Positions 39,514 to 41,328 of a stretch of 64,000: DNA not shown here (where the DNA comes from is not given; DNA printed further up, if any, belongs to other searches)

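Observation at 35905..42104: Four-gene cluster: NuoG-N/GltD fusion, degenerate NuoF-like Fe-S protein, FAD_binding_2 reductase and PhlG/phloretin-hydrolase-like enzyme, a candidate multi-subunit reductive pathway for an aromatic substrate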

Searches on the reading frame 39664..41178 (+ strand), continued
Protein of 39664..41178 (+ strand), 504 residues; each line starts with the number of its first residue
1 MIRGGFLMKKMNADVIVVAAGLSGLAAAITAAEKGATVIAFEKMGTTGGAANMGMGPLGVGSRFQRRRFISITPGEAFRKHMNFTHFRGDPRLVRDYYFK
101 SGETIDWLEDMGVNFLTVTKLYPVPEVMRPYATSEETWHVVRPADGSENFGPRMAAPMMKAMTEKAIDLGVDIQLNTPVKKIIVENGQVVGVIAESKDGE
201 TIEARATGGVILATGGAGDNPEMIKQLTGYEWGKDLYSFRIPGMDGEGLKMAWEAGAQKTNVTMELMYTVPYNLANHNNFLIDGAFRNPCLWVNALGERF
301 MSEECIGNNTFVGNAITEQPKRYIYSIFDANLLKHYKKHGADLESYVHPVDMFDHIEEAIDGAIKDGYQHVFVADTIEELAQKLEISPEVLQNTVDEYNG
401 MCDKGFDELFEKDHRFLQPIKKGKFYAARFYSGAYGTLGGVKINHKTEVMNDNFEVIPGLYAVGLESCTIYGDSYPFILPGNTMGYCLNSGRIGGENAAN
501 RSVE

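Call 38: search_solved_structures(query=window:39664-41178:+, max_evalue=1e-33, show_alignments=1)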
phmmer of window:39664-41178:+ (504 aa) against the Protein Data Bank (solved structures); distinct sequences matched with E-value up to 1e-33: 9.
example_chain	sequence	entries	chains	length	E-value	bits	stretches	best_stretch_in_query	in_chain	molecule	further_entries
1lj1_A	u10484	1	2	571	3.1e-34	121.9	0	13-502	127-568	flavocytochrome c3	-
1m64_A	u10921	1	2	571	3.2e-34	121.8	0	13-338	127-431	flavocytochrome c3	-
2b7r_A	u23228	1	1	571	3.5e-34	121.7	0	13-338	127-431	Fumarate reductase flavoprotein subunit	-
1e39_A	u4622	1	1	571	4.8e-34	121.2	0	13-502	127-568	FUMARATE REDUCTASE FLAVOPROTEIN SUBUNIT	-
1kss_A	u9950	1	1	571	4.9e-34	121.2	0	13-338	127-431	flavocytochrome c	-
1jrx_A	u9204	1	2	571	8.1e-34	120.5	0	13-338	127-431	FLAVOCYTOCHROME C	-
1p2h_A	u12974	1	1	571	9.3e-34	120.3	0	13-338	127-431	flavocytochrome c3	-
1p2e_A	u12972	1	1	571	9.3e-34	120.3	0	13-338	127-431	flavocytochrome c3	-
1qjd_A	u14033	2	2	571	9.4e-34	120.3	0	13-338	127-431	FLAVOCYTOCHROME C3 | Fumarate reductase flavoprotein subunit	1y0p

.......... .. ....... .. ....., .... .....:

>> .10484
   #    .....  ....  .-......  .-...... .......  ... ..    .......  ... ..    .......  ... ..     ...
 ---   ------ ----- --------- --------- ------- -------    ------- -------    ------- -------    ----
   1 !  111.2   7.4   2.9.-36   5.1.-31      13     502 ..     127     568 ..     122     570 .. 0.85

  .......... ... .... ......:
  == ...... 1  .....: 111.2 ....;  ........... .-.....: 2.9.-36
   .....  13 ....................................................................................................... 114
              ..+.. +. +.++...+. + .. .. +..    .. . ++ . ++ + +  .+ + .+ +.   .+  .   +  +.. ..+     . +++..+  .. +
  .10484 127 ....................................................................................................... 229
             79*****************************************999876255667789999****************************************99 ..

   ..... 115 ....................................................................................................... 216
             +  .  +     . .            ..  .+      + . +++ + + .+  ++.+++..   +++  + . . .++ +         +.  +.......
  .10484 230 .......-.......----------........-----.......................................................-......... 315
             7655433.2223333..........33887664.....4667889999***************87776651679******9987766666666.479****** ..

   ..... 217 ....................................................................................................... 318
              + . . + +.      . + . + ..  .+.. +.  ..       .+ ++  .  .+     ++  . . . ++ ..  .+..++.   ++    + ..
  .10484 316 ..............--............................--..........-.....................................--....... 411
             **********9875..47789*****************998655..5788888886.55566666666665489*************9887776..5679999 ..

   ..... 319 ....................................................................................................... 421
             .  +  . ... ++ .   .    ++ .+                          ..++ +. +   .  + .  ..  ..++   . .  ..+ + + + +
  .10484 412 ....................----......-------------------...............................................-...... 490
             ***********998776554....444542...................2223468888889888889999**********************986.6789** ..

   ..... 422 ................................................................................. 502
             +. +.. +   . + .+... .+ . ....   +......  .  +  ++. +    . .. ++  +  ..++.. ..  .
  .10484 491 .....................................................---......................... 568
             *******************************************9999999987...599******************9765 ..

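Call 51: find_encoding_contigs(protein=P0125, flank=10000, max_places=3)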
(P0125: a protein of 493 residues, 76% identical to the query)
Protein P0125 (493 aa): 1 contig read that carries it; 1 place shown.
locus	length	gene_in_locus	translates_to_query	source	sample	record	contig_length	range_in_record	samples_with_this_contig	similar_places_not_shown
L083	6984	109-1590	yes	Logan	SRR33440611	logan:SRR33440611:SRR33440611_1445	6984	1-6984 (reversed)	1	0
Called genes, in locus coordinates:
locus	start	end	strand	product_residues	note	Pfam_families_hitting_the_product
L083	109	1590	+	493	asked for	PF00890:FAD_binding_2, PF01266:DAO, PF01946:Thi4 (faint), PF07992:Pyr_redox_2 (faint), PF12831:FAD_oxidored, PF03486:HI0933_like (weak)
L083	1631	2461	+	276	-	PF18089:DAPG_hydrolase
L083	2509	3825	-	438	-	PF00860:Xan_ur_permease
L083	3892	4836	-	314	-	PF01210:NAD_Gly3P_dh_N (weak), PF02737:3HCDH_N, PF00725:3HCDH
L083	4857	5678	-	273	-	PF05853:BKACE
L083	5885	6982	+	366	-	?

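Call 52: find_encoding_contigs(protein=P0127, flank=10000, max_places=3)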
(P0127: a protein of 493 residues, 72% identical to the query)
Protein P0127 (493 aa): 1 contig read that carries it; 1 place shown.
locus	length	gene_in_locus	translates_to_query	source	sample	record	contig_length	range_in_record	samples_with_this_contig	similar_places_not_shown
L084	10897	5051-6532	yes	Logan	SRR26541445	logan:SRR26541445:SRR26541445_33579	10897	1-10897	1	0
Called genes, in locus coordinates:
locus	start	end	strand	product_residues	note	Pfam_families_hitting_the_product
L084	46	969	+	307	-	PF00126:HTH_1, PF03466:LysR_substrate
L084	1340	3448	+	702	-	PF00111:Fer2 (weak), PF13510:Fer2_4, PF10588:NADH-G_4Fe-4S_3, PF12838:Fer4_7, PF22117:Fer4_Nqo3, PF14691:Fer4_20, PF07992:Pyr_redox_2, PF13450:NAD_binding_8, +6 more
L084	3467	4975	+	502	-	PF01512:Complex1_51K, PF10589:NADH_4Fe-4S, PF00037:Fer4 (weak), PF12837:Fer4_6 (weak), PF12838:Fer4_7 (weak), PF13237:Fer4_10, PF14697:Fer4_21 (weak), PF13187:Fer4_9 (weak)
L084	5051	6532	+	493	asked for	PF00890:FAD_binding_2, PF03486:HI0933_like, PF07992:Pyr_redox_2 (faint), PF12831:FAD_oxidored, PF01266:DAO (weak)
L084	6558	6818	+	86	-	PF00037:Fer4 (faint), PF13237:Fer4_10 (weak), PF14697:Fer4_21, PF12838:Fer4_7 (weak), PF13187:Fer4_9 (weak)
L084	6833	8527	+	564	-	PF00890:FAD_binding_2, PF01266:DAO (faint), PF07992:Pyr_redox_2 (faint), PF02910:Succ_DH_flav_C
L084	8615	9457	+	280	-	PF18089:DAPG_hydrolase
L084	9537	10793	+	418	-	PF07690:MFS_1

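Call 63: predict_structure(alignment_id=A1)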
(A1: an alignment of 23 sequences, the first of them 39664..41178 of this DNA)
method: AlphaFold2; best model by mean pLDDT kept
length: 504 residues; sequences in the alignment: 23
mean_pLDDT: 72.1   pTM: 0.76
mean pLDDT of the five models: 72.1, 68.3, 68.1, 67.5, 67.2
residues with pLDDT >= 90: 98; 70-90: 203; 50-70: 117; < 50: 86
segments of 3 or more residues with pLDDT < 50: 1-5, 45-55, 133-135, 217-219, 235-245, 263-270, 307-320, 433-435, 467-481
pLDDT, mean of each block of 10 residues (from residue 1): 58 88 85 94 53 50 67 69 57 76 82 73 52 55 65 66 90 85 91 87 93 63 56 45 52 78 41 69 79 83 54 38 78 87 70 88 83 94 92 92 82 72 87 57 84 86 61 39 68 90 60
secondary structure, 60 per line:
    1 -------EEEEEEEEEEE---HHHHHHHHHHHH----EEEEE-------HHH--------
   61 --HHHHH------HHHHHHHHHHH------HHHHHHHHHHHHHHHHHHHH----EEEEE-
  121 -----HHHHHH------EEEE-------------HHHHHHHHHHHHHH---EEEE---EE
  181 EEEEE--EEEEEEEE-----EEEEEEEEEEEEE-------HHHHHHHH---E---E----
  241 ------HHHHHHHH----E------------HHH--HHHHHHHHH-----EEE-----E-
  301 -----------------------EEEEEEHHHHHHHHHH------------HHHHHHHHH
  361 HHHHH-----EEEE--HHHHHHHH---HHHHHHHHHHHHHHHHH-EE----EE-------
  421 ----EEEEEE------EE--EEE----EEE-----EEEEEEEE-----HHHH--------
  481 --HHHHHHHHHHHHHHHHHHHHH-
elements in order: E8-18 H22-33 E38-42 H63-67 H74-84 H91-110 E115-119 H126-131 E138-141 H155-168 E172-175 E179-185 E188-195 E201-213 H221-228 H247-254 H277-285 E291-293 E324-329 H330-339 H352-365 E371-374 H377-384 H388-404 E425-430 E441-443 E448-450 E456-463 H469-472 H483-503

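Call 65: fold_search(model_id=the predicted structure, library=pdb)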
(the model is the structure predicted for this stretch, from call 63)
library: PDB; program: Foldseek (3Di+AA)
matches with E <= 10: 1967; with E <= 0.001: 1159
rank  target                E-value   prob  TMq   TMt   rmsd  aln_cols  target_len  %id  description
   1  1m64_A                6.2e-31  1.00  0.51  0.46  18.2       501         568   26  Crystal structure of Q363F mutant flavocytochrome c3 (released 2002-11-06)
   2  1e39                  1.2e-30  1.00  0.52  0.46  18.0       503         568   26  Flavocytochrome C3 from Shewanella frigidimarina histidine 365 mutated to alanine (released 2000-09-18)
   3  6t85                  1.8e-30  1.00  0.51  0.56  17.9       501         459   24  Urocanate reductase in complex with ADP (released 2021-03-03)
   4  1qjd                  2.2e-30  1.00  0.51  0.45  18.0       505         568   27  Flavocytochrome C3 from Shewanella frigidimarina (released 1999-11-21)
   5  1kss                  2.3e-30  1.00  0.51  0.45  18.1       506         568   26  Crystal Structure of His505Ala Mutant Flavocytochrome c3 from Shewanella frigidimarina (released 2002-08-14)
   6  1p2e                  2.7e-30  1.00  0.51  0.46  18.1       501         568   26  H61A mutant of flavocytochrome c3 (released 2003-11-25)
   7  1q9i                  3.6e-30  1.00  0.49  0.44  17.8       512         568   26  The A251C:S430C double mutant of flavocytochrome c3 from Shewanella frigidimarina (released 2004-05-04)
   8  2b7r                  3.8e-30  1.00  0.51  0.46  18.2       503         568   27  Structure of E378D mutant flavocytochrome c3 (released 2006-05-23)
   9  6t86                  4.1e-30  1.00  0.50  0.55  17.3       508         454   24  Urocanate reductase in complex with FAD (released 2021-03-03)
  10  1d4c_B                4.1e-30  1.00  0.50  0.45  18.3       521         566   26  CRYSTAL STRUCTURE OF THE UNCOMPLEXED FORM OF THE FLAVOCYTOCHROME C FUMARATE REDUCTASE OF SHEWANELLA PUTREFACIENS STRAI (released 1999-12-01)
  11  1jrz_A                6.8e-30  1.00  0.50  0.45  18.1       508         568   27  Crystal structure of Arg402Tyr mutant flavocytochrome c3 from Shewanella frigidimarina (released 2001-11-02)
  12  1lj1_A                1.1e-29  1.00  0.51  0.46  18.1       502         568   26  Crystal structure of Q363F/R402A mutant flavocytochrome c3 (released 2002-11-06)
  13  1ksu_A                1.1e-29  1.00  0.48  0.43  18.0       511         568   26  Crystal Structure of His505Tyr Mutant Flavocytochrome c3 from Shewanella frigidimarina (released 2002-08-14)
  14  2b7s                  1.2e-29  1.00  0.50  0.45  18.0       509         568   26  R381K mutant of flavocytochrome c3 (released 2006-05-23)
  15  1p2h                  3.2e-29  1.00  0.51  0.46  17.9       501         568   26  H61M mutant of flavocytochrome c3 (released 2003-11-25)
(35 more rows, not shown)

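Call 67: search_protein_families(library=ncbifam, proteins=[L035:14834-15787:+, L024:9045-9986:+], max_evalue=0.00001)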
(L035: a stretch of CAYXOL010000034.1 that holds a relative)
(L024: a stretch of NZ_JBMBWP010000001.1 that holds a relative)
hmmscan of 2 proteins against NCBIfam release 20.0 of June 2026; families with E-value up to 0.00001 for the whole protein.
L035:14834-15787:+ (318 aa): 0 families

L024:9045-9986:+ (314 aa): 0 families

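Call 73: search_protein_families(library=pfam, proteins=[L084:6833-8527:+], max_evalue=0.00001)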
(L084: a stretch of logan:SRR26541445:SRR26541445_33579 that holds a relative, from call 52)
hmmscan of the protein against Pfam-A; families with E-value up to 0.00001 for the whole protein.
L084:6833-8527:+ (564 aa): 4 families
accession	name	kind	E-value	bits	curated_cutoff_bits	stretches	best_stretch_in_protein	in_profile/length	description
PF00890.30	FAD_binding_2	-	9.9e-21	74.8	20.4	1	14-229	1-249/414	FAD binding domain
PF02910.25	Succ_DH_flav_C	-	6.2e-15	55.7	20.8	1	458-562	11-120/130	Fumarate reductase flavoprotein C-term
PF01266.30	DAO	-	9.6e-07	29.1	27.9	0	14-122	1-91/353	FAD dependent oxidoreductase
PF07992.20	Pyr_redox_2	-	2.1e-06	27.8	26.1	0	14-197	2-109/291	Pyridine nucleotide-disulphide oxidoreductase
